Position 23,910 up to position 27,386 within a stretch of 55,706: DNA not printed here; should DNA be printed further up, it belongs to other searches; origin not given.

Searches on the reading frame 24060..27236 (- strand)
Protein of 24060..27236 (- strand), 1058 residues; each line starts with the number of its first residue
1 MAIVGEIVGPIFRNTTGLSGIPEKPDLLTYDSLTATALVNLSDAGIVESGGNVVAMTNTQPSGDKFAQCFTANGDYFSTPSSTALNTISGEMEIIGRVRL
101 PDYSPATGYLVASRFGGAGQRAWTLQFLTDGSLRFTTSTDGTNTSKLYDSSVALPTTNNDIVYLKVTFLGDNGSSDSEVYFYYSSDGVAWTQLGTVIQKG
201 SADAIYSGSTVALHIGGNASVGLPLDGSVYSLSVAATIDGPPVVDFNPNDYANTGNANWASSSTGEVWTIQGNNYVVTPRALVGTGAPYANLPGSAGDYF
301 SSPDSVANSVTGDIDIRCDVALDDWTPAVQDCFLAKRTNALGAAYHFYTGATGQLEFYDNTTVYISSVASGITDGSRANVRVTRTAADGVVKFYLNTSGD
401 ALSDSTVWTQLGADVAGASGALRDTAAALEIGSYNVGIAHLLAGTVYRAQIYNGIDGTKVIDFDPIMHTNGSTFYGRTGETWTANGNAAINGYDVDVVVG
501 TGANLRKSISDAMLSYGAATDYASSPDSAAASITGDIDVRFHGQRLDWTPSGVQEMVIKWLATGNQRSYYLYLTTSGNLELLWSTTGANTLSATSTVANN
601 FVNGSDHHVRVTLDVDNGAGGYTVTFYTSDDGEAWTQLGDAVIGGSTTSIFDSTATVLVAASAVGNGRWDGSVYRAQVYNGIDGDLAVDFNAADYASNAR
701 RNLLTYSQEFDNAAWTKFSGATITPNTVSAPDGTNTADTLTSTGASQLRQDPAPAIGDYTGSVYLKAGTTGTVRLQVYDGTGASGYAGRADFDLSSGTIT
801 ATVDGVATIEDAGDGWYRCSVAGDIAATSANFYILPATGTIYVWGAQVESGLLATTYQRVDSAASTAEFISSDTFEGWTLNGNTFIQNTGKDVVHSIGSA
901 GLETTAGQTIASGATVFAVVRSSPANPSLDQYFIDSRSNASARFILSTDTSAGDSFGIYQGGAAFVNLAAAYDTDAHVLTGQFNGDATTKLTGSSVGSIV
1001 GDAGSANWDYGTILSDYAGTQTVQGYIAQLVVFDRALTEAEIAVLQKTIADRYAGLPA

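Call 14: search_protein_families(library=phrogs, proteins=[window:24060-27236:-], max_evalue=0.001)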
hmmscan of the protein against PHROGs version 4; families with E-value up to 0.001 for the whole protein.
window:24060-27236:- (1058 aa): 4 families
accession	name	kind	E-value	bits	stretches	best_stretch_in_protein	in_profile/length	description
phrog_5313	-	unknown function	6.6e-52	177.8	3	519-697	237-413/1052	-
phrog_5939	-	tail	2.4e-23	83.5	1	699-1043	415-758/801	tail protein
phrog_34853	-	unknown function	3.2e-18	66.6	1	699-860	75-253/555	-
phrog_30425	-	unknown function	0.00048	21.3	0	439-459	22-42/72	-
